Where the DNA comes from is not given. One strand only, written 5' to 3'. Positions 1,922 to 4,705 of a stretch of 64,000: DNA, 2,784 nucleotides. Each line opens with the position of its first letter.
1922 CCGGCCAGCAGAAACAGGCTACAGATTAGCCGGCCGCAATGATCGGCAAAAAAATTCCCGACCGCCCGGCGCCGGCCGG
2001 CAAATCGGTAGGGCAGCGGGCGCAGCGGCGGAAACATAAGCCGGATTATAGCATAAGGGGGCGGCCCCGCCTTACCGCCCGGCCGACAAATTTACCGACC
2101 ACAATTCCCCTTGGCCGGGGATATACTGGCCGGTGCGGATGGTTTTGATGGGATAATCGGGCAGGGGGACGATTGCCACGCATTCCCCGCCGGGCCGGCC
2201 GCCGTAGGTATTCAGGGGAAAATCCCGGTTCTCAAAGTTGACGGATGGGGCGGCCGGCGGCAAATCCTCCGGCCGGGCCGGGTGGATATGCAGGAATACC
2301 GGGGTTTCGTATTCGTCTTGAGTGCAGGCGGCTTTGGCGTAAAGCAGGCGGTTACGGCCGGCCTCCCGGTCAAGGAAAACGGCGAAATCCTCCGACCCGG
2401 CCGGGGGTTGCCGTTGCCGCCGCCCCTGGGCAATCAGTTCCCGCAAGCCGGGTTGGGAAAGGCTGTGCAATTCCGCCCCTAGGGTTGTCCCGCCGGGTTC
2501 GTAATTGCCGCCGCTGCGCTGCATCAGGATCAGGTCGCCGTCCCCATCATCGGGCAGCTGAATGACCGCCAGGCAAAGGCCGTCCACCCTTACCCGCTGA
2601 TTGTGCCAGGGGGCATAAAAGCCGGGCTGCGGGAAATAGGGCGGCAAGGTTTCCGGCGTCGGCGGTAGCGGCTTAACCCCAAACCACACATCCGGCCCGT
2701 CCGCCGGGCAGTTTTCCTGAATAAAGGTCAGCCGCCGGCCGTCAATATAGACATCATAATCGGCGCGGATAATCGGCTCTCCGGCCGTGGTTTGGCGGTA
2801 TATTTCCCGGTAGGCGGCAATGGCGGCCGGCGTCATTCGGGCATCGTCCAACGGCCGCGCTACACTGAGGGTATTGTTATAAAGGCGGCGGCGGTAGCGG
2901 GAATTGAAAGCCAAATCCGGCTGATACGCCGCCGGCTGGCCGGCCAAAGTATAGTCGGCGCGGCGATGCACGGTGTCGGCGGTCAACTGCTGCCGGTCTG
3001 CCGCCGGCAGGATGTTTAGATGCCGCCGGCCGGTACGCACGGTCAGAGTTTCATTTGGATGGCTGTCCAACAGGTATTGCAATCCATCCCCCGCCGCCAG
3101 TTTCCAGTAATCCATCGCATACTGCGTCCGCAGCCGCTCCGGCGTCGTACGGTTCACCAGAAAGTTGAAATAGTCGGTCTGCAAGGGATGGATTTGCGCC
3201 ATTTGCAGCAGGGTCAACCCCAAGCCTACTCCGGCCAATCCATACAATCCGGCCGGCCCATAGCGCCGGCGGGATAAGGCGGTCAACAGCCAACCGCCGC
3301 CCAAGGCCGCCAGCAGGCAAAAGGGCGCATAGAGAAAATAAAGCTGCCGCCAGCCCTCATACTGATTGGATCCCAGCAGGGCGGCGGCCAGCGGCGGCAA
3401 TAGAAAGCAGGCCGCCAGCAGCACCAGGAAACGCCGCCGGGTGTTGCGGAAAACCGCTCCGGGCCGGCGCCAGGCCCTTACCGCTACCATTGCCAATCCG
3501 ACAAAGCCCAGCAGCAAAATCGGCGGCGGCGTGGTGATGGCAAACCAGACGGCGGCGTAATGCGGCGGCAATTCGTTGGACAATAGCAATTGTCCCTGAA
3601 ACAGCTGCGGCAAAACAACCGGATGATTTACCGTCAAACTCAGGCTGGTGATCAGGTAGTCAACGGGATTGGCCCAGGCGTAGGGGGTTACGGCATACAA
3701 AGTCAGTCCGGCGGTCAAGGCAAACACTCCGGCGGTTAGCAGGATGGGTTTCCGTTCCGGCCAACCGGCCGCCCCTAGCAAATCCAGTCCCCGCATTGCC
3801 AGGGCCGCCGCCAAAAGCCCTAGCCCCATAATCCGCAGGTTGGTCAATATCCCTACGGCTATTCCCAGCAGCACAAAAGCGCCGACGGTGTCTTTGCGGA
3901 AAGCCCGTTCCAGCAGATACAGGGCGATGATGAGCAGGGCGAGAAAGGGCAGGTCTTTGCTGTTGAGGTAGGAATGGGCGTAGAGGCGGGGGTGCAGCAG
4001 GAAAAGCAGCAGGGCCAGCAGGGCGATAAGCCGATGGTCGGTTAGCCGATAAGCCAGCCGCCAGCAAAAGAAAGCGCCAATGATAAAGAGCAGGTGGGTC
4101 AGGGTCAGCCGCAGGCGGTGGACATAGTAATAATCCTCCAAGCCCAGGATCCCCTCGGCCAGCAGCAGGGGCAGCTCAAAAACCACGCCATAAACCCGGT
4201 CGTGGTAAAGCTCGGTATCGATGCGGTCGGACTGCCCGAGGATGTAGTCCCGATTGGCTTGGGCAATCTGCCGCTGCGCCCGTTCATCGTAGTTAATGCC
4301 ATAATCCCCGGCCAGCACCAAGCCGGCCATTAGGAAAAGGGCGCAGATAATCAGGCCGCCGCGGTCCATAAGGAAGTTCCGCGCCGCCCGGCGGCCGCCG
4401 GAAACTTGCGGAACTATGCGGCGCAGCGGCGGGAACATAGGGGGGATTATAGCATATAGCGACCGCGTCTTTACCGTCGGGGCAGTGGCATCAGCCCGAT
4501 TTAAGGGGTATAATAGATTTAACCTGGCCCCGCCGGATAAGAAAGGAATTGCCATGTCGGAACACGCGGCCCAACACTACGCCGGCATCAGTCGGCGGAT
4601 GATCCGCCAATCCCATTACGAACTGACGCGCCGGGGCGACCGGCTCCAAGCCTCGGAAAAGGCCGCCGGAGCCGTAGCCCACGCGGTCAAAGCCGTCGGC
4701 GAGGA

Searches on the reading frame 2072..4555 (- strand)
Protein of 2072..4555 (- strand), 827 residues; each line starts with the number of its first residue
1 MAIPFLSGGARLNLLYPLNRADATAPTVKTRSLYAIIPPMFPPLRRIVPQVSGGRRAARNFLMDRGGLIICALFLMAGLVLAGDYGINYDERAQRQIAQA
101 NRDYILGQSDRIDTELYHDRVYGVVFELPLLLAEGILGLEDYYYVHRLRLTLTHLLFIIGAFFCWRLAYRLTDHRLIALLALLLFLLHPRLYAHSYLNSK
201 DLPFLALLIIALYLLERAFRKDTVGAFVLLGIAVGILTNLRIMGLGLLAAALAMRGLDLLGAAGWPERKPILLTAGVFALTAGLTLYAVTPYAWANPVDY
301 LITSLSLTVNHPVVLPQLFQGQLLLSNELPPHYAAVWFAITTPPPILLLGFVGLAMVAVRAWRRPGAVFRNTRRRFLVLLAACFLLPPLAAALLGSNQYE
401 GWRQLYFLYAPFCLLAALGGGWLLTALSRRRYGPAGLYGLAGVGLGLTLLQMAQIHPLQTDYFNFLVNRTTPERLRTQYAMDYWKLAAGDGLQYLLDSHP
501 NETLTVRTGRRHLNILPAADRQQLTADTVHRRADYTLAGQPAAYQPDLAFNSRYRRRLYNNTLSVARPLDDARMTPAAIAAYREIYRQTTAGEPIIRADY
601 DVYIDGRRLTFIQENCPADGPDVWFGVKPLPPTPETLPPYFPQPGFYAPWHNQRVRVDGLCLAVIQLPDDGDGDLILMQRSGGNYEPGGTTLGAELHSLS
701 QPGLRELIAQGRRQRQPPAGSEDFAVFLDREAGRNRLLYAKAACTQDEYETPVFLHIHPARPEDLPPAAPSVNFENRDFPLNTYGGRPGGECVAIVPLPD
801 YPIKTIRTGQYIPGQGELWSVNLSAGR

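Call 4: search_protein_families(library=pfam, proteins=[window:2072-4555:-], max_evalue=1)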
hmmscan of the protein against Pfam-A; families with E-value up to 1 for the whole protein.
window:2072-4555:- (827 aa): 2 families
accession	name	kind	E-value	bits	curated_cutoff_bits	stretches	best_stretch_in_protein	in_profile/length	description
PF13231.12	PMT_2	-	8e-08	33.1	26.1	1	154-262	29-132/160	Dolichyl-phosphate-mannose-protein mannosyltransferase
PF02366.24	PMT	-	0.2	11.6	22.7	1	157-245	93-186/245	Dolichyl-phosphate-mannose-protein mannosyltransferase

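Call 5: search_protein_families(library=ncbifam, proteins=[window:2072-4555:-], max_evalue=1)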
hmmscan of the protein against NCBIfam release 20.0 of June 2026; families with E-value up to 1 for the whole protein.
window:2072-4555:- (827 aa): 0 families

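Call 18: find_homologous_proteins(query=window:2072-4555:-, max_evalue=1e-10)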
Query window:2072-4555:- (827 aa): 2107 proteins with E <= 1e-10 among 8000 candidates; the best 120 are listed.
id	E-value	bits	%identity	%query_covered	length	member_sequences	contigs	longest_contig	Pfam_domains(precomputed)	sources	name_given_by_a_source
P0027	0.0e+0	1806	100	95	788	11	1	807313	PF13231.13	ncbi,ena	-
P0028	0.0e+0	1663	93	95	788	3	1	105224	PF13231.13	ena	-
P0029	0.0e+0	1652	92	95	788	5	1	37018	PF13231.13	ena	-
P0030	0.0e+0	1638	91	95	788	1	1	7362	PF13231.13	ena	-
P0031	0.0e+0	1634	90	95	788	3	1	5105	PF13231.13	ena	-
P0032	0.0e+0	1600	89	95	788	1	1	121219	PF13231.13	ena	-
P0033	0.0e+0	1596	88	95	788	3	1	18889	PF13231.13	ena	-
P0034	0.0e+0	1456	76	97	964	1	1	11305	PF02366.25,PF13231.13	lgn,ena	-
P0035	0.0e+0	1450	78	93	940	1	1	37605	PF02366.25,PF13231.13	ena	-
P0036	0.0e+0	1442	78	93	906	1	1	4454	PF13231.13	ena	-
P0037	0.0e+0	1431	78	92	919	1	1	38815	PF02366.25,PF13231.13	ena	-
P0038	0.0e+0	1431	79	91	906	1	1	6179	PF13231.13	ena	-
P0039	0.0e+0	1428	77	94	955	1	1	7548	PF13231.13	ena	-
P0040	0.0e+0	1419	79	91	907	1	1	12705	PF02366.25,PF13231.13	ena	-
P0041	0.0e+0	1277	69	95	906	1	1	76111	-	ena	-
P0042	0.0e+0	1270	70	93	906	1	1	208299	PF13231.13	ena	-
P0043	0.0e+0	1262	70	93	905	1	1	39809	PF13231.13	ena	-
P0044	0.0e+0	1261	70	93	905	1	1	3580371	PF13231.13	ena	-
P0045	0.0e+0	1260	70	93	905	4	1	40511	PF13231.13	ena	-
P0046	0.0e+0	1259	69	95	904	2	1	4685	PF13231.13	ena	-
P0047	0.0e+0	1258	70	93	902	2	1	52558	PF13231.13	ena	-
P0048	0.0e+0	1256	62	96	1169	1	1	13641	PF13231.13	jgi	-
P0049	0.0e+0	1253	70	93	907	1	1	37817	PF13231.13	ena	-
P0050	0.0e+0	1252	71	93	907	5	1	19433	PF13231.13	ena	-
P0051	0.0e+0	1250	68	95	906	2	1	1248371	PF13231.13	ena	-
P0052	0.0e+0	1249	70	93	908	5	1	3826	PF13231.13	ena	-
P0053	0.0e+0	1248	69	95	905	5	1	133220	PF13231.13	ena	-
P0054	0.0e+0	1246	68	95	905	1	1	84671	PF13231.13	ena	-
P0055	0.0e+0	1245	68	95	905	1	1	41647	PF13231.13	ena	-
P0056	0.0e+0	1244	69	95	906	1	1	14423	PF13231.13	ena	-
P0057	0.0e+0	1241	70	93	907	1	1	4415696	PF13231.13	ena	-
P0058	0.0e+0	1241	70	93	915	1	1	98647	PF13231.13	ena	-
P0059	0.0e+0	1240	68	95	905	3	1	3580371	PF13231.13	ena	-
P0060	0.0e+0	1240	69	95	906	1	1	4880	PF13231.13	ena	-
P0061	0.0e+0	1240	69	95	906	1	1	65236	PF13231.13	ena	-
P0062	0.0e+0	1238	67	97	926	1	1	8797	PF13231.13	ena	-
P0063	0.0e+0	1236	71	93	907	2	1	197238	PF13231.13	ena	-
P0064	0.0e+0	1235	69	95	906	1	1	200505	PF13231.13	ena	-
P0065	0.0e+0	1235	70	93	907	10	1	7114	PF13231.13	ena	-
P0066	0.0e+0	1234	68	95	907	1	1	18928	PF13231.13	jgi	-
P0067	0.0e+0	1233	68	95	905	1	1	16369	PF13231.13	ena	-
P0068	0.0e+0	1232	68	95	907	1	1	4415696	PF13231.13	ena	-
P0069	0.0e+0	1230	68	95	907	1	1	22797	PF13231.13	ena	-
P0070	0.0e+0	1228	68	95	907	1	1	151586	PF13231.13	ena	-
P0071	0.0e+0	1228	69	93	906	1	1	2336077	PF13231.13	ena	-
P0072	0.0e+0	1227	60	95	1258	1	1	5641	PF11420.14,PF13231.13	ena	-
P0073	0.0e+0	1226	68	95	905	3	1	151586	PF13231.13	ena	-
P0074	0.0e+0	1226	67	95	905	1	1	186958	PF13231.13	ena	-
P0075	0.0e+0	1223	67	95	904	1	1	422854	PF13231.13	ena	-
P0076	0.0e+0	1223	68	95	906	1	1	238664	PF13231.13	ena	-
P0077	0.0e+0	1220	68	96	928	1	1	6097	PF13231.13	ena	-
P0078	0.0e+0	1219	68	95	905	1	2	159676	PF13231.13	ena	-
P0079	0.0e+0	1218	68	95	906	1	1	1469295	PF13231.13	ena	-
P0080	0.0e+0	1217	67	95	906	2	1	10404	PF13231.13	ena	-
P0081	0.0e+0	1216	67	95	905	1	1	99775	PF13231.13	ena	-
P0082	0.0e+0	1215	69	93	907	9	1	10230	PF13231.13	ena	-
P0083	0.0e+0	1215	68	95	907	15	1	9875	PF13231.13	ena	-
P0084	0.0e+0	1213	69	93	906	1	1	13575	PF13231.13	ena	-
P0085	0.0e+0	1212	67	95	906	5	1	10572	PF13231.13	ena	-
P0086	0.0e+0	1209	63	93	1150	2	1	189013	PF11420.14,PF13231.13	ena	-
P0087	0.0e+0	1208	69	95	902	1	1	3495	PF13231.13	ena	-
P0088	0.0e+0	1208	68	95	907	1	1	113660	PF13231.13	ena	-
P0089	0.0e+0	1207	67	95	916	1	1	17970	PF13231.13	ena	-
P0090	0.0e+0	1203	67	96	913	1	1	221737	PF13231.13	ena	-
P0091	0.0e+0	1202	67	95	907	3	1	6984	PF13231.13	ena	-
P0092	0.0e+0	1201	63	95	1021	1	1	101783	PF13231.13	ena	-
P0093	0.0e+0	1200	67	95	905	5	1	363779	PF02366.25,PF13231.13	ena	-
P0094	0.0e+0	1198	66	95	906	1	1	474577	PF13231.13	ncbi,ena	-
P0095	0.0e+0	1198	68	93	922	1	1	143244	PF13231.13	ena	-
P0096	0.0e+0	1196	60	95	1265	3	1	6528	PF11420.14,PF13231.13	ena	-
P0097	0.0e+0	1196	63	95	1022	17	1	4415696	PF13231.13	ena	-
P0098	0.0e+0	1195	66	95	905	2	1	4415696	PF13231.13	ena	-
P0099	0.0e+0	1194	64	96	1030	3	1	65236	PF13231.13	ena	-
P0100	0.0e+0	1194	60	95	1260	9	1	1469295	PF11420.14,PF13231.13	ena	-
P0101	0.0e+0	1192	61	96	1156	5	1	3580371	PF13231.13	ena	-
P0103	0.0e+0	1191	67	95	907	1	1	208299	PF13231.13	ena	-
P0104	0.0e+0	1191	65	99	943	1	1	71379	PF02366.25,PF13231.13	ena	-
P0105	0.0e+0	1191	66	96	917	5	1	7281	PF13231.13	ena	-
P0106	0.0e+0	1190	65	96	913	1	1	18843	PF13231.13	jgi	-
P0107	0.0e+0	1189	66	95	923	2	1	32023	PF13231.13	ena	-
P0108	0.0e+0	1188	66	95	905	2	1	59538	PF02366.25,PF13231.13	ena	-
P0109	0.0e+0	1186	66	96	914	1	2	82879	PF02366.25,PF13231.13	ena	-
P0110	0.0e+0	1186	67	96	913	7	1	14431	PF13231.13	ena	-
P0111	0.0e+0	1185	66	95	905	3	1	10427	PF13231.13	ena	-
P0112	0.0e+0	1183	62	95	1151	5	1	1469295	PF11420.14,PF13231.13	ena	-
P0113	0.0e+0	1181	65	95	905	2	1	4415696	PF02366.25,PF13231.13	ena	-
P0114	0.0e+0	1179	66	95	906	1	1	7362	PF13231.13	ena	-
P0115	0.0e+0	1179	66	95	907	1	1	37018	PF13231.13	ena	-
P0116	0.0e+0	1178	63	93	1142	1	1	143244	PF11420.14,PF13231.13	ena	-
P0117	0.0e+0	1177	56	94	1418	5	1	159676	PF13231.13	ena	-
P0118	0.0e+0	1177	62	95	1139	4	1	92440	PF13231.13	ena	-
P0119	0.0e+0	1175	65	95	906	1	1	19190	PF02366.25,PF13231.13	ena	-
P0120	0.0e+0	1173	65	95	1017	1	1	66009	PF13231.13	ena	-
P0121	0.0e+0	1172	63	97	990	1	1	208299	PF13231.13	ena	-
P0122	0.0e+0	1170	62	95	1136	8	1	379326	PF13231.13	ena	-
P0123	0.0e+0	1169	67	95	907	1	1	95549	PF02366.25,PF13231.13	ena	-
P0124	0.0e+0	1168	66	95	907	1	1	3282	PF02366.25,PF13231.13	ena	-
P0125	0.0e+0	1167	64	96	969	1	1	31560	PF13231.13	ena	-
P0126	0.0e+0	1167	65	95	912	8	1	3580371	PF02366.25,PF13231.13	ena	-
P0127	0.0e+0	1165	63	95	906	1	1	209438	PF13231.13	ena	-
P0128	0.0e+0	1164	65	95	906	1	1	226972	PF13231.13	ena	-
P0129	0.0e+0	1163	65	95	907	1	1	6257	PF13231.13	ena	-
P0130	0.0e+0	1161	65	96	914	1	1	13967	PF13231.13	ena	-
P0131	0.0e+0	1161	65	95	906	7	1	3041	PF02366.25,PF13231.13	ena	-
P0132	0.0e+0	1158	65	93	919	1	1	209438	PF13231.13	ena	-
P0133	0.0e+0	1157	66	96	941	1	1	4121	PF13231.13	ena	-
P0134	0.0e+0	1156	66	95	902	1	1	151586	PF13231.13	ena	-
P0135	0.0e+0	1155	65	93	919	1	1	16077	PF13231.13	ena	-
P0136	0.0e+0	1155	64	95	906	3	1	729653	PF13231.13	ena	-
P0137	0.0e+0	1155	63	94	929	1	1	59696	PF13231.13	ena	-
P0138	0.0e+0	1154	64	95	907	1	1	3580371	PF13231.13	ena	-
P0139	0.0e+0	1154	65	93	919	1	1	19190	PF13231.13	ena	-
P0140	0.0e+0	1153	63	96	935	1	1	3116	PF13231.13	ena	-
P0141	0.0e+0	1153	64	95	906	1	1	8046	PF13231.13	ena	-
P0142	0.0e+0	1153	59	95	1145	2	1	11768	PF13231.13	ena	-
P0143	0.0e+0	1153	64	95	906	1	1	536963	PF13231.13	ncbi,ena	-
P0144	0.0e+0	1153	60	95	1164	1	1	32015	PF13231.13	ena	-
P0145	0.0e+0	1152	60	93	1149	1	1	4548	PF13231.13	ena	-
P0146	0.0e+0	1151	64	96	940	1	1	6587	PF13231.13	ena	-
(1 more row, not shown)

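Call 19: list_cluster_members(proteins=[P0027, P0094, P0143])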
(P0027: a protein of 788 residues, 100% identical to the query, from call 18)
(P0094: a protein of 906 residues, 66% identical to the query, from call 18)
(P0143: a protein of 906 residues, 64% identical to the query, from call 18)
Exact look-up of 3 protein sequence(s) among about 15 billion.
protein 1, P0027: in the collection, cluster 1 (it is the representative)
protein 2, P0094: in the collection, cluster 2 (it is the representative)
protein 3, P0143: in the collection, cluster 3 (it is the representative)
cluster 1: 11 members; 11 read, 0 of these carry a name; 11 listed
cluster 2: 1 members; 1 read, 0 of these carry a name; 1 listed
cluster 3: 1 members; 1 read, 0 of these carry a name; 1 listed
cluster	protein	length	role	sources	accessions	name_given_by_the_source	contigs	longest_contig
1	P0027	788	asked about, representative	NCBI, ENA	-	-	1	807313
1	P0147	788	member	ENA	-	-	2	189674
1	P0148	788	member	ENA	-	-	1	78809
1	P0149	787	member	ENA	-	-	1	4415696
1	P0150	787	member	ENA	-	-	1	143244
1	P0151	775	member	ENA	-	-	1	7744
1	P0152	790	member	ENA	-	-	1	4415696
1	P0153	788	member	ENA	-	-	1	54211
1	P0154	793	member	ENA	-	-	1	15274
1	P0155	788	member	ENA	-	-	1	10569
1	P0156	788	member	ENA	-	-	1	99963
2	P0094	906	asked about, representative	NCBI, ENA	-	-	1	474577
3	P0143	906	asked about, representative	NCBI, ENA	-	-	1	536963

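Call 31: find_encoding_contigs(protein=P0027, flank=3000, max_places=3)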
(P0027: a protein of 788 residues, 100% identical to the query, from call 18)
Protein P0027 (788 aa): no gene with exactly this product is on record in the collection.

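Call 40: predict_structure(alignment_id=A4)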
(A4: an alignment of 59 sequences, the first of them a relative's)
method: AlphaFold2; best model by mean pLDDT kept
length: 788 residues; sequences in the alignment: 59
mean_pLDDT: 74.9   pTM: 0.71
mean pLDDT of the five models: 74.9, 72.0, 71.0, 65.5, 62.1
residues with pLDDT >= 90: 128; 70-90: 433; 50-70: 131; < 50: 96
segments of 3 or more residues with pLDDT < 50: 1-14, 359-362, 413-443, 501-523, 602-606, 772-788
pLDDT, mean of each block of 10 residues (from residue 1): 37 59 80 85 65 81 90 79 82 88 84 90 95 88 85 74 87 94 92 88 76 90 89 94 91 87 78 60 62 76 78 90 85 88 86 63 65 92 68 54 55 43 38 39 56 87 86 81 81 74 42 36 65 85 89 85 87 86 81 66 54 84 81 80 61 74 84 71 75 80 84 79 76 71 80 85 77 33 29
secondary structure, 60 per line:
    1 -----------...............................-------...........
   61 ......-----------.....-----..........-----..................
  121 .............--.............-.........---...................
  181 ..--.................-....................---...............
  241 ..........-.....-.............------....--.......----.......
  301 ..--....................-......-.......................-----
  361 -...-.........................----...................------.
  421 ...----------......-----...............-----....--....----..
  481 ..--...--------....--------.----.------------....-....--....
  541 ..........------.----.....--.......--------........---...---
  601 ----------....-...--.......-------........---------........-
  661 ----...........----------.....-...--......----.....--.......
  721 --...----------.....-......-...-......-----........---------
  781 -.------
elements in order (helices of 4 or more, strands of 3 or more residues): H12-42 H50-66 H78-82 H88-97 H103-133 H136-148 H150-158 H162-182 H185-201 H203-222 H226-250 H252-256 H258-270 E277-280 E283-286 H294-302 H305-324 H326-331 H333-355 H366-390 H395-413 H420-423 H434-439 H445-459 E465-468 H471-474 H479-482 E485-487 E496-499 E526-529 H537-550 E562-566 E569-575 E584-591 E611-614 E616-618 E621-627 E635-642 E652-659 H665-675 E686-690 E697-702 H707-711 E714-720 E736-740 H742-745 E753-758 E764-771
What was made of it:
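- On GT-C glycosyltransferase, PMT_2 (PF13231): The model has mean pLDDT 74.9 (call 40).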

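Call 43: fold_search(model_id=the predicted structure, library=pdb)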
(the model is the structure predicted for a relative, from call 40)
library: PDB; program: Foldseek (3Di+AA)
matches with E <= 10: 765; with E <= 0.001: 16
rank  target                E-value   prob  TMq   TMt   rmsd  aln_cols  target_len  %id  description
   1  8age_A                4.5e-05  1.00  0.35  0.42  10.8       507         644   11  Structure of yeast oligosaccharylransferase complex with acceptor peptide bound (released 2022-12-07)
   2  8pn9_A                6.2e-05  1.00  0.31  0.36  14.6       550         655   10  Structure of human oligosaccharyltransferase OST-A complex bound to NGI-1 (released 2024-05-08)
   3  8agb_A                8.4e-05  1.00  0.34  0.41  11.5       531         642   10  Structure of yeast oligosaccharylransferase complex with lipid-linked oligosaccharide bound (released 2022-12-07)
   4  7oci_F                1.2e-04  1.00  0.35  0.42  10.9       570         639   11  Cryo-EM structure of yeast Ost6p containing oligosaccharyltransferase complex (released 2022-02-16)
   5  8if8_C                1.4e-04  1.00  0.30  0.38  15.6       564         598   12  Arabinosyltransferase AftA (released 2023-05-31)
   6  8b6l_I                1.8e-04  1.00  0.32  0.36  14.1       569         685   10  Subtomogram average of the human Sec61-TRAP-OSTA-translocon (released 2022-12-07)
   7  9s6s_A                1.9e-04  1.00  0.36  0.49  13.6       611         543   12  Ternary cryo-EM structure of human ALG9 with Dol25-PP-GlcNAc2Man6, Dol25-P-Man and Fab (released 2026-03-18)
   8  6ftg_5                1.9e-04  1.00  0.30  0.36  14.6       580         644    9  Subtomogram average of OST-containing ribosome-translocon complexes from canine rough microsomal membranes (released 2018-03-21)
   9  9s6u_A                2.0e-04  1.00  0.36  0.48  15.1       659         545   12  Ternary cryo-EM structure of human ALG9 with Dol25-PP-GlcNAc2Man8, Dol25-P-Man and Fab (released 2026-03-18)
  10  9n9j_I                2.5e-04  1.00  0.29  0.32  18.1       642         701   11  Structure of a GRP94 folding intermediate engaged with a CCDC134- and FKBP11-bound secretory translocon (released 2025-11-19)
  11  6s7o_A                3.6e-04  1.00  0.33  0.39  11.9       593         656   11  Cryo-EM structure of human oligosaccharyltransferase complex OST-A (released 2019-12-18)
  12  5ezm                  4.5e-04  1.00  0.34  0.46  11.4       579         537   13  Crystal Structure of ArnT from Cupriavidus metallidurans in the apo state (released 2016-02-17)
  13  6gxc_A                4.7e-04  1.00  0.35  0.38  16.0       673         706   11  Bacterial oligosaccharyltransferase PglB in complex with an inhibitory peptide and a reactive lipid-linked oligosaccha (released 2018-11-14)
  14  6ezn_F                5.6e-04  1.00  0.32  0.38  12.7       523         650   11  Cryo-EM structure of the yeast oligosaccharyltransferase (OST) complex (released 2018-01-17)
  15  8if8_B                5.9e-04  1.00  0.32  0.39   9.2       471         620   14  Arabinosyltransferase AftA (released 2023-05-31)
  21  7bvc_A                5.9e-03  0.98  0.31  0.25  19.7       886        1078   12  Cryo-EM structure of Mycobacterium smegmatis arabinosyltransferase EmbA-EmbB-AcpM2 in complex with ethambutol (released 2020-04-29)
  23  7bvc_B                1.0e-02  1.00  0.29  0.23   8.8       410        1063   12  Cryo-EM structure of Mycobacterium smegmatis arabinosyltransferase EmbA-EmbB-AcpM2 in complex with ethambutol (released 2020-04-29)
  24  7bvf_B                1.2e-02  0.96  0.35  0.28  21.4       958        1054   13  Cryo-EM structure of Mycobacterium tuberculosis arabinosyltransferase EmbA-EmbB-AcpM2 in complex with ethambutol (released 2020-04-29)
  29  7bvf_A                3.5e-02  0.94  0.34  0.26  21.8       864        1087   12  Cryo-EM structure of Mycobacterium tuberculosis arabinosyltransferase EmbA-EmbB-AcpM2 in complex with ethambutol (released 2020-04-29)
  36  6x0o                  1.0e-01  0.99  0.26  0.21   6.8       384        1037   15  Single-Particle Cryo-EM Structure of Arabinosyltransferase EmbB from Mycobacterium smegmatis (released 2020-06-10)
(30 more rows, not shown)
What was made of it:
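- On GT-C glycosyltransferase, PMT_2 (PF13231): Foldseek probability 1.00 to STT3, AftA, ALG9, ArnT and PglB, E 4.5e-5 to 1e-3 (call 43).
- Closest known: PMT_2. Same: The host proteins pass the Pfam gathering score and match GT-C structures (calls 4, 43).
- Location outside the cell: the GT-C fold is confirmed against STT3, AftA, ALG9, ArnT, PglB and Emb (call 43).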

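Call 54: find_encoding_contigs(protein=P0057, flank=10000, max_places=2)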
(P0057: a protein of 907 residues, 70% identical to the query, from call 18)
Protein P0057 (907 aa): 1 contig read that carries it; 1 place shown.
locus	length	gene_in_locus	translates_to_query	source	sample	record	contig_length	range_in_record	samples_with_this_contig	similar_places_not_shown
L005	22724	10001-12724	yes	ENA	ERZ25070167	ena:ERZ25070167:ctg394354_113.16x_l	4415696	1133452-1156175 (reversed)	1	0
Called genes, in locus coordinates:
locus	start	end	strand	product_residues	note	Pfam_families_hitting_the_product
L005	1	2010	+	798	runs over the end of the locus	PF02366:PMT (weak), PF13231:PMT_2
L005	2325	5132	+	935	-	PF13231:PMT_2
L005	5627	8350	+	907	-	PF13231:PMT_2 (weak)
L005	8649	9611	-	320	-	-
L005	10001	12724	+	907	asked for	PF13231:PMT_2 (weak)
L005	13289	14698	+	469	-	PF08811:DUF1800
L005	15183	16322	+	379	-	PF07394:DUF1501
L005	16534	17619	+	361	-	PF25021:TEN_NHL (faint), PF24684:Vgb_lyase (weak), PF01436:NHL (weak), PF08450:SGL (weak), PF01436:NHL (weak), PF17170:DUF5128, PF01436:NHL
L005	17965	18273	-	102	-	PF15919:HicB_lk_antitox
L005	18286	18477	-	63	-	PF07927:HicA_toxin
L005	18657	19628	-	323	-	-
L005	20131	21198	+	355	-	PF00318:Ribosomal_S2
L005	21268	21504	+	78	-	-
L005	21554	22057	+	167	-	PF00889:EF_TS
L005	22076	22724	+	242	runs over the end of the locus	PF00696:AA_kinase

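Call 76: find_encoding_contigs(protein=P0101, flank=8000, max_places=6)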
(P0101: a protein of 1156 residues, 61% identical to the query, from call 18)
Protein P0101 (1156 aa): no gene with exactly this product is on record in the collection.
